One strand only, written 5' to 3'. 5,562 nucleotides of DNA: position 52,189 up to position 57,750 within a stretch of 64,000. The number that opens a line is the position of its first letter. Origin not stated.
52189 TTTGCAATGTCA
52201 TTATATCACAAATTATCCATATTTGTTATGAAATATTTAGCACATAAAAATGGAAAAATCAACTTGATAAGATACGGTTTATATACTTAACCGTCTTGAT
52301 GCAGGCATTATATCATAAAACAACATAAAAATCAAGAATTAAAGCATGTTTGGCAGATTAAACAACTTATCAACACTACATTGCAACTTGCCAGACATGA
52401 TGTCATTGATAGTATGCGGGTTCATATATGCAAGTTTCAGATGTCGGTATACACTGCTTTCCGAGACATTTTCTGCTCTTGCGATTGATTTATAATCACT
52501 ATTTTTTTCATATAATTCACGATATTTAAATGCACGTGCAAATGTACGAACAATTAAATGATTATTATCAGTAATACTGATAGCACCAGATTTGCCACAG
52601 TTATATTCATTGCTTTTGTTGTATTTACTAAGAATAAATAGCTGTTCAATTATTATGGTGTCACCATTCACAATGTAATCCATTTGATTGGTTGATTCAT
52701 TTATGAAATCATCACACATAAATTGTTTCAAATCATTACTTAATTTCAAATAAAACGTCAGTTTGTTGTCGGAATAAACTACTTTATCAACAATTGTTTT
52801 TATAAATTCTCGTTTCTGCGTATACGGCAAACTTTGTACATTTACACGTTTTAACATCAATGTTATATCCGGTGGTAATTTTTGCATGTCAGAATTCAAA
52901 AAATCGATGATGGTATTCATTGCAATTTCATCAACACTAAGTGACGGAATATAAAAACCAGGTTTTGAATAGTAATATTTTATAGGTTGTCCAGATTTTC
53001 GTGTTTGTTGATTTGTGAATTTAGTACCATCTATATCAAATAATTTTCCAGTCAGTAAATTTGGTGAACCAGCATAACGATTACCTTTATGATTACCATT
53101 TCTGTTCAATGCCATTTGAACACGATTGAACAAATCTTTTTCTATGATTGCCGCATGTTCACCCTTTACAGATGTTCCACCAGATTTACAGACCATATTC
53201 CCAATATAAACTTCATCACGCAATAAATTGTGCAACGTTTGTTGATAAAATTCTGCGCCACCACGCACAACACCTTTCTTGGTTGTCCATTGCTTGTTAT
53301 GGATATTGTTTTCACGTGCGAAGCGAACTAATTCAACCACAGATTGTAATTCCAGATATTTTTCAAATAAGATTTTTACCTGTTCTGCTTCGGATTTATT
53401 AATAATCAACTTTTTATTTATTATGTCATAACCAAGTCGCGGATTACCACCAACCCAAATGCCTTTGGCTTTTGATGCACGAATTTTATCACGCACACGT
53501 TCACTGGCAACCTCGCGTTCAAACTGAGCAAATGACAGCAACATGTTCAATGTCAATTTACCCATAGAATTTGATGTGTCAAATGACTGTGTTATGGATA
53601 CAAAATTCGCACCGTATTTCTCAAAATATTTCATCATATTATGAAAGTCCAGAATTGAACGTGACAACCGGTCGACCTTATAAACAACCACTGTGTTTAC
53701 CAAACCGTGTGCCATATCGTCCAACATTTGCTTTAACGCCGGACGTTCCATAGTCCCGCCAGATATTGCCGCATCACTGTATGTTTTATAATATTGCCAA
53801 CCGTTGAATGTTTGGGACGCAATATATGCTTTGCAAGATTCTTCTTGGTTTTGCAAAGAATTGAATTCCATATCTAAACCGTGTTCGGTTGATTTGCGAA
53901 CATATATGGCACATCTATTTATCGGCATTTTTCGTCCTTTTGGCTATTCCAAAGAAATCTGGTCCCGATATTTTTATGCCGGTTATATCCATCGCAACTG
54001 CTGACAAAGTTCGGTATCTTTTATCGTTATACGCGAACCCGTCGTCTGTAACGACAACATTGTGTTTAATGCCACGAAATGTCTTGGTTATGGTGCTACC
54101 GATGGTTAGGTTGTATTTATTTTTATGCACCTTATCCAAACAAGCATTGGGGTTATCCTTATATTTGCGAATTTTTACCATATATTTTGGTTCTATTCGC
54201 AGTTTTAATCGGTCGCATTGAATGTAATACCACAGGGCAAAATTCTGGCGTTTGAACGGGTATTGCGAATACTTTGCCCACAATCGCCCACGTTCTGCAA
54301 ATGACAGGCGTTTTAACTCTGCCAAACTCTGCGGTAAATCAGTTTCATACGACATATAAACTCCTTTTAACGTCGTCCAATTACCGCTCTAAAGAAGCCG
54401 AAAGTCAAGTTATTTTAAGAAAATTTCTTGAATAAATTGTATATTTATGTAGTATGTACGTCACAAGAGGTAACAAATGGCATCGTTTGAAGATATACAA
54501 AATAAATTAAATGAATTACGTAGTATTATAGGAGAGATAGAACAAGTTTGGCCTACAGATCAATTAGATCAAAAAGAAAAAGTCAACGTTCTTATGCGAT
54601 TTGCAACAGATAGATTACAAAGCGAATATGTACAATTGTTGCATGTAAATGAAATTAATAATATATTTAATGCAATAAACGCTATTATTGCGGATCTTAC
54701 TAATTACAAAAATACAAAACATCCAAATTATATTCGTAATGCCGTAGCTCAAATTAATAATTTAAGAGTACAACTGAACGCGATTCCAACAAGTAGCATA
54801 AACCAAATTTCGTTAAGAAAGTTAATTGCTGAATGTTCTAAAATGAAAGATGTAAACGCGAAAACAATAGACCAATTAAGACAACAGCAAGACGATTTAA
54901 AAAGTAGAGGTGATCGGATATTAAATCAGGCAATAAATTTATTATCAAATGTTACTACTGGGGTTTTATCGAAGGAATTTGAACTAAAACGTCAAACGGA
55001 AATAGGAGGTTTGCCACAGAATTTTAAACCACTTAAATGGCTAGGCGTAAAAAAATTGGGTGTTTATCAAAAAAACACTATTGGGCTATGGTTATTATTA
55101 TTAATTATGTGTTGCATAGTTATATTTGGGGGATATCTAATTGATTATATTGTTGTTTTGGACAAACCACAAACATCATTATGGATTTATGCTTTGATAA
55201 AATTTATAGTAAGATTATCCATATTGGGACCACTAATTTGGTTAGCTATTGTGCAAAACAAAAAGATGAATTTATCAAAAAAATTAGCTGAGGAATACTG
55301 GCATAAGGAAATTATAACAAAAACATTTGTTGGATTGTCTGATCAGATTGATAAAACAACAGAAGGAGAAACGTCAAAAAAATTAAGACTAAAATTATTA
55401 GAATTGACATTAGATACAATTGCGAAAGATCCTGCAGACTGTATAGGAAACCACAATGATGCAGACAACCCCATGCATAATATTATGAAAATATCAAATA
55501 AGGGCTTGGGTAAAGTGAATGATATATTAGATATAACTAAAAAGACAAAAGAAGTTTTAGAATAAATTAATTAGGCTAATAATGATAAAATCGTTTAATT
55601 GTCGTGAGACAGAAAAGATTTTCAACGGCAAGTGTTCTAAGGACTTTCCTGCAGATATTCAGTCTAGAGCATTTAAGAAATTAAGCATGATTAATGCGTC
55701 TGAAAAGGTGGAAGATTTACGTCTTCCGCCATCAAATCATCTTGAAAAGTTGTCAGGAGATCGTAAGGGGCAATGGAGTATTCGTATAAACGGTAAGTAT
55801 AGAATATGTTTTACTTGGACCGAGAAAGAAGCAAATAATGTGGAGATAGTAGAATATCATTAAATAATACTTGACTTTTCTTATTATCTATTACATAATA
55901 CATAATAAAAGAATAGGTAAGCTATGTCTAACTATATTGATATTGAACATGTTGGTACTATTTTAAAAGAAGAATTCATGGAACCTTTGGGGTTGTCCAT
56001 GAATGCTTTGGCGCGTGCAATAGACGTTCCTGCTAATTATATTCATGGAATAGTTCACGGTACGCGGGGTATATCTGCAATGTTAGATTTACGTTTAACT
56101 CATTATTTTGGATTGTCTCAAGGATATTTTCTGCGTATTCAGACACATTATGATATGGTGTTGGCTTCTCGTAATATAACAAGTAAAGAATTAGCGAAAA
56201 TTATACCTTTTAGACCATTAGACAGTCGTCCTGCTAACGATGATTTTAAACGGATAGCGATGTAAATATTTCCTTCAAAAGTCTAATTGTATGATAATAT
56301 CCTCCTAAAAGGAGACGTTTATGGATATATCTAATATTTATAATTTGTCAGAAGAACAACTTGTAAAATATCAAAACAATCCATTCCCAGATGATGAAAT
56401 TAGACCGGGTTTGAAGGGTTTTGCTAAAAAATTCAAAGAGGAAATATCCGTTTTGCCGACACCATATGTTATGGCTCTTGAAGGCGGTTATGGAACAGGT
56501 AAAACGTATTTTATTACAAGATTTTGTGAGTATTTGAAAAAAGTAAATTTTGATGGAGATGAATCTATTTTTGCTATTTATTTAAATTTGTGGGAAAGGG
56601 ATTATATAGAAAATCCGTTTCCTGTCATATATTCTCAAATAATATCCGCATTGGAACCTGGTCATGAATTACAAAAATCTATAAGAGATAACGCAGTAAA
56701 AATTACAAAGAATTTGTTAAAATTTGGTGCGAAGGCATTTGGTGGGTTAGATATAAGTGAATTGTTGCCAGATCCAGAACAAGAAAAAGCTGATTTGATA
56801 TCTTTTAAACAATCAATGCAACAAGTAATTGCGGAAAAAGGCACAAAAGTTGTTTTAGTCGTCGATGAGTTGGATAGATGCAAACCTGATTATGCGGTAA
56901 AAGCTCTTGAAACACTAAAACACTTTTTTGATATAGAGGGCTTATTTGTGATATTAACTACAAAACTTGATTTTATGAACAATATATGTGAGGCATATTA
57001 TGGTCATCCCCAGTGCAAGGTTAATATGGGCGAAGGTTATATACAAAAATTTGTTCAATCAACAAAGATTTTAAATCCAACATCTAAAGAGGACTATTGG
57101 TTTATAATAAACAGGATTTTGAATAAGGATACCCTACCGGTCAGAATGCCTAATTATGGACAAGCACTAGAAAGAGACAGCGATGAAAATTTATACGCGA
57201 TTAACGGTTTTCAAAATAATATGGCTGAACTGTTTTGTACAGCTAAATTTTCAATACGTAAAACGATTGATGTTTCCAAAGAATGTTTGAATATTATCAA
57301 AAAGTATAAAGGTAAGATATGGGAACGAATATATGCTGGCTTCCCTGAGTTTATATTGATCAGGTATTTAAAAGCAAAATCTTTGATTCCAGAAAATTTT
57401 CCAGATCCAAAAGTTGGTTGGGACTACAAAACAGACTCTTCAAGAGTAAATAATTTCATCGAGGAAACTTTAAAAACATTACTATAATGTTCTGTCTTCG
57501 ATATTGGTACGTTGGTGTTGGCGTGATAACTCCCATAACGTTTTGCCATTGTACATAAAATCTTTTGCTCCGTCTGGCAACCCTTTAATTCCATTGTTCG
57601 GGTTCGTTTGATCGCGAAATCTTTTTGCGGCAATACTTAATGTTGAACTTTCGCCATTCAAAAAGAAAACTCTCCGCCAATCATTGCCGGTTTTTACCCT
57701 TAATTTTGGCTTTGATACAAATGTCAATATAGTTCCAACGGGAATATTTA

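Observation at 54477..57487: Co-directional cassette of coiled-coil/2-3TM membrane protein, HigB, HigA and a KAP P-loop NTPase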

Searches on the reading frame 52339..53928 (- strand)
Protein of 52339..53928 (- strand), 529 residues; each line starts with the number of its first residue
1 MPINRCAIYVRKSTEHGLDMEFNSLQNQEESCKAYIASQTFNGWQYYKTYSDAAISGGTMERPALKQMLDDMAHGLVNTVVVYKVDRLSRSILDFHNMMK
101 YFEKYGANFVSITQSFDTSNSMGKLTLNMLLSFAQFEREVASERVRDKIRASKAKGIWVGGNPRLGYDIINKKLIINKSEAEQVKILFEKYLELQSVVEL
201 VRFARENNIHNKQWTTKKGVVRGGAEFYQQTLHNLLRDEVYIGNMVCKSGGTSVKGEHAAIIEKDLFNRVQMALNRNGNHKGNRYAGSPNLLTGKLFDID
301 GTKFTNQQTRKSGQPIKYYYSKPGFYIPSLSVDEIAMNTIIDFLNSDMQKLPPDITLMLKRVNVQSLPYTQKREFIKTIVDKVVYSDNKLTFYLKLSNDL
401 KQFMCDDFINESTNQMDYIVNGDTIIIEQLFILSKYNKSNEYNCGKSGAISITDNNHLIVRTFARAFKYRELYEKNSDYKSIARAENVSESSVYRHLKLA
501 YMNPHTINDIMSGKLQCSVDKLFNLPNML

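Call 3: search_protein_families(library=pfam, proteins=[window:52339-53928:-], max_evalue=0.01)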
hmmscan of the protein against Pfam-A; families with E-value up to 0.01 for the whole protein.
window:52339-53928:- (529 aa): 2 families
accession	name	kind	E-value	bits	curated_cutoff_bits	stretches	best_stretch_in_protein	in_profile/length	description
PF00239.26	Resolvase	-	2.2e-39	135.3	23.3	1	7-157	2-144/145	Resolvase, N terminal domain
PF07508.19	Recombinase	-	1.1e-12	48.5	21.1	1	179-276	2-101/102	Recombinase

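Call 4: search_protein_families(library=padloc, proteins=[window:52339-53928:-], max_evalue=0.01)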
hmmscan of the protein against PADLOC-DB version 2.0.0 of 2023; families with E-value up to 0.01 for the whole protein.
window:52339-53928:- (529 aa): 0 families

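Call 5: search_protein_families(library=ncbifam, proteins=[window:52339-53928:-], max_evalue=0.01)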
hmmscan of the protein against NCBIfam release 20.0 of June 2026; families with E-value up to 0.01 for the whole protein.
window:52339-53928:- (529 aa): 7 families
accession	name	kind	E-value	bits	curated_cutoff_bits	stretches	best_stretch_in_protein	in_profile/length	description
NF047343.1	SCCmet_CcrB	equivalog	2.6e-34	118.8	900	1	4-295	7-299/542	cassette chromosome recombinase CcrB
NF041201.1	recomb_XisF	equivalog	5.6e-30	104.7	375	1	9-320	4-323/465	fdxN element excision recombinase XisF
NF047347.1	SCCmet_CcrC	equivalog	1.4e-24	86.5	900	1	5-277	4-286/558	cassette chromosome recombinase CcrC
NF047344.1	SCCmet_CcrA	equivalog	7e-21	74.8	700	1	7-320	5-291/442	cassette chromosome recombinase CcrA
NF033518.0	transpos_IS607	equivalog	5.6e-08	32.5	110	1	5-120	55-161/187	IS607 family transposase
NF009949.0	PRK13413.1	equivalog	1.3e-05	25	272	1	24-174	14-158/203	master DNA invertase Mpi family serine-type recombinase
NF049883.1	resolv_YneB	equivalog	2.5e-05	23.8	175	1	6-151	2-141/211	YneB family resolvase-like protein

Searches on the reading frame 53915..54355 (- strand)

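Call 3: search_protein_families(library=pfam, proteins=[window:53915-54355:-], max_evalue=0.01)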
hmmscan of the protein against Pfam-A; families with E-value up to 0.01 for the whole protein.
window:53915-54355:- (146 aa): 1 family
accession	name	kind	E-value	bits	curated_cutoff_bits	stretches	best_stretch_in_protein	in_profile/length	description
PF11149.13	DUF2924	-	5.3e-20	72.5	31.2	1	11-137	4-134/135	Protein of unknown function (DUF2924)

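Call 4: search_protein_families(library=padloc, proteins=[window:53915-54355:-], max_evalue=0.01)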
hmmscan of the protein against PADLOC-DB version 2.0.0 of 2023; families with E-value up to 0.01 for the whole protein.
window:53915-54355:- (146 aa): 1 family
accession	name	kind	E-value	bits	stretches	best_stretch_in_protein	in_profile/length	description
PDLC05043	PDC-S57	-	0.0027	15.3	1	78-136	144-203/221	-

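Call 5: search_protein_families(library=ncbifam, proteins=[window:53915-54355:-], max_evalue=0.01)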
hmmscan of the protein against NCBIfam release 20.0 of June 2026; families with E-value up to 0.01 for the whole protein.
window:53915-54355:- (146 aa): 0 families

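Call 8: search_protein_families(library=phrogs, proteins=[window:53915-54355:-], max_evalue=0.001)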
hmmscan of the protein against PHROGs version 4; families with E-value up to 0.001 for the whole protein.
window:53915-54355:- (146 aa): 1 family
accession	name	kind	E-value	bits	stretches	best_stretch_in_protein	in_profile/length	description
phrog_11806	-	unknown function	2.3e-19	70.8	1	4-144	6-151/154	-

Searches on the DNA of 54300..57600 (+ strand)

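Call 7: search_dna_similar(query=window:54300-57600:+, collection=phages, mode=distant)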
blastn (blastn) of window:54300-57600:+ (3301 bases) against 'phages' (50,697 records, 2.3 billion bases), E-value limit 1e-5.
No match.
